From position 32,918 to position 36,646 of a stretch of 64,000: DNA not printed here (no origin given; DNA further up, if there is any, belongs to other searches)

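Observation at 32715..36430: Chimeric ThuA + TIM-barrel + 2x FISUMP gene with a sharp GC drop over the FISUMP half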

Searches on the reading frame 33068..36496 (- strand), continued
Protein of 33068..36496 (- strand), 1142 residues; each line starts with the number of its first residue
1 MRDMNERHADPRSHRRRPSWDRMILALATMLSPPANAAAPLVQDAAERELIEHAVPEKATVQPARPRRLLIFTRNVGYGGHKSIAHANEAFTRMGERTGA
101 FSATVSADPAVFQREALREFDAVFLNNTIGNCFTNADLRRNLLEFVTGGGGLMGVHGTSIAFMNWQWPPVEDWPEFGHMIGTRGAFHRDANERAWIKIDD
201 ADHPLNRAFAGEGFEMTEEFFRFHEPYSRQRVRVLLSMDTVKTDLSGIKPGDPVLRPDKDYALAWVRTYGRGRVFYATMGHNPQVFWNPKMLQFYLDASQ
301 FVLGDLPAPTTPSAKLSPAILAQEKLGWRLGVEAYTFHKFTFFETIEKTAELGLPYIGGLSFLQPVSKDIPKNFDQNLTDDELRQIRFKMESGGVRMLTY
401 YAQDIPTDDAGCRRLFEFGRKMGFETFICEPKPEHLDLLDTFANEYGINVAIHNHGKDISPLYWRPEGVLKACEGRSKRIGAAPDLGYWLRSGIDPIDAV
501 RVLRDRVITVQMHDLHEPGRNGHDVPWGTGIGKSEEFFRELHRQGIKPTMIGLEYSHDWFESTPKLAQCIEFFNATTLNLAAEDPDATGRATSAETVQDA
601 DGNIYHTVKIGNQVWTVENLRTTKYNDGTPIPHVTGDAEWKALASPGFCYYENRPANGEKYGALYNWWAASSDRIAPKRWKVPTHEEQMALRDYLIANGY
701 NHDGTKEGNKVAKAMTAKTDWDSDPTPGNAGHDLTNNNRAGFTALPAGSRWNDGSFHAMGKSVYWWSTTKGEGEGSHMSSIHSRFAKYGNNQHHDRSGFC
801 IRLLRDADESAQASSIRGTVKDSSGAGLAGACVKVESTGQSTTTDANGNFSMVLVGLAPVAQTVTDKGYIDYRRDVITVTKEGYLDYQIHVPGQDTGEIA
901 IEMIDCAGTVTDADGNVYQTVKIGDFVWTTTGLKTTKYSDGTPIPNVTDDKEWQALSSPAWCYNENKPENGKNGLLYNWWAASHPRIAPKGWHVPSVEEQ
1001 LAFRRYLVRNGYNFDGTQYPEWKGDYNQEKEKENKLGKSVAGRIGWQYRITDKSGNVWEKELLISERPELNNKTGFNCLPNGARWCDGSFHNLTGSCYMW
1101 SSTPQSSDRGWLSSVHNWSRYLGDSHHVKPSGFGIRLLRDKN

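Call 11: find_homologous_proteins(query=window:33068-36496:-)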
Query window:33068-36496:- (1142 aa): 108 proteins with E <= 0.001 among 8000 candidates.
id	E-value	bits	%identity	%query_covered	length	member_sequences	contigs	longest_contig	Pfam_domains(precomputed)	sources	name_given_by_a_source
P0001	0.0e+0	2390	100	87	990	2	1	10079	PF09603.16,PF13715.13,PF01261.31,PF13620.13,PF06283.18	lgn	-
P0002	0.0e+0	1675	72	52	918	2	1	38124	PF09603.16,PF13715.13,PF01261.31,PF13620.13,PF06283.18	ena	-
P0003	0.0e+0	1429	73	71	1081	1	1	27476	PF09603.16,PF01261.31,PF06283.18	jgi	jgi:uncharacterized protein (TIGR02145 family)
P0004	0.0e+0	1413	73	70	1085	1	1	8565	PF09603.16,PF01261.31,PF13385.14,PF06283.18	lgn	-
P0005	0.0e+0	1262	70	68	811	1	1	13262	PF09603.16,PF01261.31,PF06283.18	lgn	-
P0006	0.0e+0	1174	78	55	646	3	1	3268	PF01261.31,PF06283.18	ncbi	ncbi:MAG: hypothetical protein EHM72_16585, partial [Calditrichaeota bacterium]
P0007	0.0e+0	1172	64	68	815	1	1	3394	PF09603.16,PF01261.31,PF06283.18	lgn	-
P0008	0.0e+0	1168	65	67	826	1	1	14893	PF09603.16,PF01261.31,PF06283.18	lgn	-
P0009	0.0e+0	1144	64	66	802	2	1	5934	PF09603.16,PF01261.31,PF06283.18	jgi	jgi:uncharacterized protein (TIGR02145 family)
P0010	0.0e+0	1138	47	48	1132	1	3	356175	PF01261.31,PF06283.18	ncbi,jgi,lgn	-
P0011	0.0e+0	1115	45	50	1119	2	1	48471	PF01261.31,PF06283.18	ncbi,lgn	-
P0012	0.0e+0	1106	47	47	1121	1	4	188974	PF01261.31,PF06283.18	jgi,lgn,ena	-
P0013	0.0e+0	1093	47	47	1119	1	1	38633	PF01261.31,PF06283.18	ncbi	-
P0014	0.0e+0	1074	61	65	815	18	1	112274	PF09603.16,PF01261.31,PF06283.18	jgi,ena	jgi:uncharacterized protein (TIGR02145 family)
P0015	0.0e+0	1057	76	49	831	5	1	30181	PF01261.31,PF06283.18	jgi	jgi:type 1 glutamine amidotransferase/sugar phosphate isomerase/epimerase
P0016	0.0e+0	1052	76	50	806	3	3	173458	PF01261.31,PF06283.18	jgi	jgi:type 1 glutamine amidotransferase/sugar phosphate isomerase/epimerase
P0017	0.0e+0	1030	74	50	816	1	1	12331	PF01261.31,PF06283.18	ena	-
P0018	0.0e+0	1021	68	48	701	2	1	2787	PF09603.16,PF01261.31,PF06283.18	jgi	jgi:uncharacterized protein (TIGR02145 family)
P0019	1.1e-297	1009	73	50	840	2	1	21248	PF01261.31,PF06283.18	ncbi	-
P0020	4.9e-291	987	76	48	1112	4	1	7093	PF01261.31,PF02126.26,PF06283.18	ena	-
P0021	3.6e-283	961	78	44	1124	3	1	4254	PF09603.16,PF01261.31,PF14100.12,PF06283.18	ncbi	-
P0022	1.0e-279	949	71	49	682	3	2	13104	PF01261.31,PF06283.18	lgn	-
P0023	1.1e-267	909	48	49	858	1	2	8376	PF01261.31,PF17385.9,PF06283.18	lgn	-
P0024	6.7e-262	890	66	50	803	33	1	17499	PF01261.31,PF06439.19,PF06283.18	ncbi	-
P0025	3.8e-255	868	47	47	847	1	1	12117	PF01261.31,PF17385.9,PF06283.18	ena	-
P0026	3.5e-253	861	45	49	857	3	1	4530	PF01261.31,PF06283.18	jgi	jgi:type 1 glutamine amidotransferase/sugar phosphate isomerase/epimerase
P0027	5.1e-250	851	63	49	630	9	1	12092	PF01261.31,PF06283.18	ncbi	ncbi:MAG: ThuA domain-containing protein [Verrucomicrobiota bacterium]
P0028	9.0e-240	817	63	47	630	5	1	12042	PF01261.31,PF06283.18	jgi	-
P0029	4.2e-227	775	59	49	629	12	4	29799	PF01261.31,PF06283.18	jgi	jgi:type 1 glutamine amidotransferase/sugar phosphate isomerase/epimerase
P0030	5.9e-223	761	61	46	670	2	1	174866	PF01261.31,PF06283.18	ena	-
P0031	1.4e-220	753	61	47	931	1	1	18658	PF01261.31,PF06283.18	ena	-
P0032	5.4e-218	745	59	48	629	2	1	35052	PF01261.31,PF06283.18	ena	-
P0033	8.5e-206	704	57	48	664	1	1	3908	PF06283.18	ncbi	-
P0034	2.7e-205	703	57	47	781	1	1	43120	PF01261.31,PF06283.18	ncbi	ncbi:ThuA domain-containing protein [Planctomycetota bacterium]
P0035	8.3e-205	701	57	47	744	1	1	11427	PF01261.31,PF06283.18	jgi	jgi:sugar phosphate isomerase/epimerase/type 1 glutamine amidotransferase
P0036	2.1e-203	696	56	47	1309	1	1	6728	PF01261.31,PF02985.29,PF06283.18,PF13646.13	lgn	-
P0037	7.6e-202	691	57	48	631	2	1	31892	PF06283.18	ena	-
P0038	2.9e-200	686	56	47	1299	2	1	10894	PF01261.31,PF06283.18,PF13646.13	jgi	jgi:HEAT repeat protein/sugar phosphate isomerase/epimerase/type 1 glutamine amidotransferase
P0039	1.4e-199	684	56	46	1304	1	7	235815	PF01261.31,PF02985.29,PF03130.23,PF06283.18,PF13646.13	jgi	jgi:HEAT repeat protein/sugar phosphate isomerase/epimerase/type 1 glutamine amidotransferase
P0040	2.2e-199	683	57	46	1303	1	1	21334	PF01261.31,PF02985.29,PF06283.18,PF13646.13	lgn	-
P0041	1.7e-198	680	55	47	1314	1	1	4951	PF00514.30,PF01261.31,PF02985.29,PF03130.23,PF13513.13,PF06283.18,PF13646.13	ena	-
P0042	3.3e-198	679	55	47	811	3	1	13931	PF01261.31,PF06283.18,PF13646.13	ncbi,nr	ncbi:MAG: TIM barrel protein, partial [Victivallales bacterium]|nr:TIM barrel protein [Victivallales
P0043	1.0e-193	664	55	48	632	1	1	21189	PF06283.18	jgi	jgi:hypothetical protein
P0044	1.2e-192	661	52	48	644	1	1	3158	PF01261.31,PF06283.18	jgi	-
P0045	1.4e-185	637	54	47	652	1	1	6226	PF06283.18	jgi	-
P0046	4.6e-157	543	50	24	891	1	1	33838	PF01261.31,PF14100.12,PF06283.18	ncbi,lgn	-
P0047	1.9e-150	521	46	24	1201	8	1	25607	PF00514.30,PF01261.31,PF02985.29,PF03130.23,PF06283.18,PF13646.13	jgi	-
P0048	5.5e-148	513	48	23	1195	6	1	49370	PF01261.31,PF06283.18,PF13646.13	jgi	-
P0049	5.2e-141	490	41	27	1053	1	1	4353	PF06283.18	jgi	jgi:type 1 glutamine amidotransferase/sugar phosphate isomerase/epimerase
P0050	1.4e-139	485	43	49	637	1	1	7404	PF06283.18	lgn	-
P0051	5.6e-139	483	31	44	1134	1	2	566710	PF06283.18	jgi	jgi:type 1 glutamine amidotransferase/sugar phosphate isomerase/epimerase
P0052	3.0e-133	464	47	40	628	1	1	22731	PF06283.18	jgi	jgi:type 1 glutamine amidotransferase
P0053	6.2e-128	446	51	34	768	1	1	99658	PF13173.13,PF01261.31,PF13635.13,PF06283.18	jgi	jgi:uncharacterized protein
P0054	3.7e-125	437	29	44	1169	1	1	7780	PF06283.18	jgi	-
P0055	1.8e-119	418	40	23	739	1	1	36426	PF01261.31,PF06439.19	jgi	-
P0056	5.1e-114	400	49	24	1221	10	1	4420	PF00514.30,PF06283.18,PF13646.13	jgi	jgi:type 1 glutamine amidotransferase/HEAT repeat protein/sugar phosphate isomerase/epimerase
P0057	5.5e-112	394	61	26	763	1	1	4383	PF06283.18,PF00295.24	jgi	jgi:type 1 glutamine amidotransferase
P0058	1.1e-111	393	62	25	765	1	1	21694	PF06283.18,PF00295.24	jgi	jgi:type 1 glutamine amidotransferase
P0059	6.6e-111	390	48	24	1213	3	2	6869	PF02985.29,PF06283.18,PF13646.13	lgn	-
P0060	1.4e-109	386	48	24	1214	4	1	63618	PF02985.29,PF06283.18,PF13646.13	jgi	-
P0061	4.8e-109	384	46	24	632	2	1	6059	PF06283.18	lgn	-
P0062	7.1e-109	383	61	23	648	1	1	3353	PF01261.31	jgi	jgi:sugar phosphate isomerase/epimerase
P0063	1.1e-108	383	65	23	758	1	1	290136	PF06283.18,PF00295.24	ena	-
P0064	2.2e-108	382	60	25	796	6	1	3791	PF06283.18,PF13472.13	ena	-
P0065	2.7e-107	378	46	24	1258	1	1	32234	PF00514.30,PF06283.18,PF13646.13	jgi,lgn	jgi:type 1 glutamine amidotransferase/HEAT repeat protein/sugar phosphate isomerase/epimerase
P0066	5.6e-107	377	58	26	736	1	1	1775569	PF06283.18,PF13472.13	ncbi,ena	-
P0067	4.7e-103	364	56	26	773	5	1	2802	PF00150.25,PF02449.22,PF06283.18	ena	-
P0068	6.8e-98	347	41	24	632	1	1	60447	PF06283.18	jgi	jgi:type 1 glutamine amidotransferase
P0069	1.8e-96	342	43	24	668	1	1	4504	PF06283.18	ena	-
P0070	2.8e-95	338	60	22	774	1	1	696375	PF01261.31,PF01663.28,PF16347.11,PF00884.29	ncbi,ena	-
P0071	9.1e-93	330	42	24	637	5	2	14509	PF06283.18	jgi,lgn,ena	jgi:type 1 glutamine amidotransferase/sugar phosphate isomerase/epimerase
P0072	1.8e-92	329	42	24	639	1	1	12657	PF06283.18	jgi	jgi:type 1 glutamine amidotransferase/sugar phosphate isomerase/epimerase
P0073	2.1e-92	329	41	21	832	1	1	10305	PF06439.19,PF06283.18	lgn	-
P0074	4.2e-85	305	41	26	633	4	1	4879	PF06283.18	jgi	jgi:type 1 glutamine amidotransferase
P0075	2.2e-84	302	42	23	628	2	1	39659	PF06283.18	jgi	jgi:type 1 glutamine amidotransferase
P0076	8.8e-83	297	39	26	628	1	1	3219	PF06283.18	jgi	-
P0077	7.6e-82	294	39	26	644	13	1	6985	PF06283.18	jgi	jgi:type 1 glutamine amidotransferase/sugar phosphate isomerase/epimerase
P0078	8.2e-82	294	39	26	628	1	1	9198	PF06283.18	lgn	-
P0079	1.8e-81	293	41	24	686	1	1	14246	PF06283.18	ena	-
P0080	1.1e-79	287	50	23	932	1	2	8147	PF02985.29,PF06283.18,PF13646.13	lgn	-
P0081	6.5e-79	284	40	24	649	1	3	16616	PF06283.18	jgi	jgi:type 1 glutamine amidotransferase/sugar phosphate isomerase/epimerase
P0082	7.7e-79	284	40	24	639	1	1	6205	PF06283.18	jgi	jgi:type 1 glutamine amidotransferase/sugar phosphate isomerase/epimerase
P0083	4.2e-78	281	39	24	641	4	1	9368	PF06283.18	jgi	jgi:uncharacterized protein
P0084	2.3e-77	279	41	24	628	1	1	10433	PF06283.18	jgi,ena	-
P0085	3.4e-75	272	39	24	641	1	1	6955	PF06283.18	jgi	jgi:uncharacterized protein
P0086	1.1e-73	267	43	26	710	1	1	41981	PF01261.31,PF04734.19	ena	-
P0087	5.8e-72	261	45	23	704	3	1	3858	PF01261.31,PF04734.19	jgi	jgi:sugar phosphate isomerase/epimerase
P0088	1.8e-69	253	43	23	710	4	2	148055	PF01261.31,PF04734.19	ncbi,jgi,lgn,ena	-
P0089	2.1e-69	253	42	24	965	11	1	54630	PF01261.31,PF02985.29,PF03130.23,PF13646.13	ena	-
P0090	2.7e-68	249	44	23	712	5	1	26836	PF01261.31,PF04734.19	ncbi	-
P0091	3.4e-68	249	45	23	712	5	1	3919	PF01261.31,PF04734.19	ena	-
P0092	4.9e-68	248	44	23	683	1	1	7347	PF01261.31,PF04734.19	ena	-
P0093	5.7e-67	244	43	23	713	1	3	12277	PF01261.31,PF04734.19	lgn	-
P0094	5.3e-62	228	44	23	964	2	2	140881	PF00514.30,PF01261.31,PF13646.13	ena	-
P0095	1.4e-58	217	45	23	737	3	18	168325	PF06439.19,PF20407.6,PF06283.18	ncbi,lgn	-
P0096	3.1e-58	216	40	22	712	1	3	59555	PF01261.31,PF06439.19,PF06283.18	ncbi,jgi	ncbi:MAG: family 16 glycoside hydrolase [Planctomycetota bacterium]|jgi:sugar phosphate isomerase/ep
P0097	8.0e-58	214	44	25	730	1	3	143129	PF06439.19,PF06283.18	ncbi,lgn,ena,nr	ncbi:MAG TPA: DUF1080 domain-containing protein [Phycisphaerae bacterium]|nr:DUF1080 domain-containi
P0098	8.6e-58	214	40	24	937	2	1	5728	PF01261.31,PF02985.29,PF13646.13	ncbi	-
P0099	6.2e-56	208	39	25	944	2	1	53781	PF06283.18,PF13646.13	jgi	jgi:type 1 glutamine amidotransferase/HEAT repeat protein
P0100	4.5e-54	202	38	26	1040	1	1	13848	PF00754.32,PF22633.4,PF06283.18,PF13646.13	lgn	-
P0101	1.3e-53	200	37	24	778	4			PF12543.14,PF06283.18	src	-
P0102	1.4e-51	194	35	32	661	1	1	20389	PF06439.19,PF06283.18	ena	-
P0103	4.6e-50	188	40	26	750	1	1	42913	PF06439.19,PF06283.18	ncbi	-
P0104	3.7e-48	182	41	23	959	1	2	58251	PF01261.31,PF02985.29,PF13646.13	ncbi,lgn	-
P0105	4.2e-46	175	39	23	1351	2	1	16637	PF23500.2,PF06283.18,PF13646.13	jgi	-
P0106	4.3e-45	172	40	25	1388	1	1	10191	PF23500.2,PF06283.18,PF13646.13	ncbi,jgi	jgi:putative membrane-bound dehydrogenase-like protein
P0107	2.3e-39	153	39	23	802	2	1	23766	PF06283.18,PF13646.13,PF03009.24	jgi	-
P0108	6.0e-5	39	30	17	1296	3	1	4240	PF06439.19,PF12799.14,PF20407.6,PF06283.18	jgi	jgi:type 1 glutamine amidotransferase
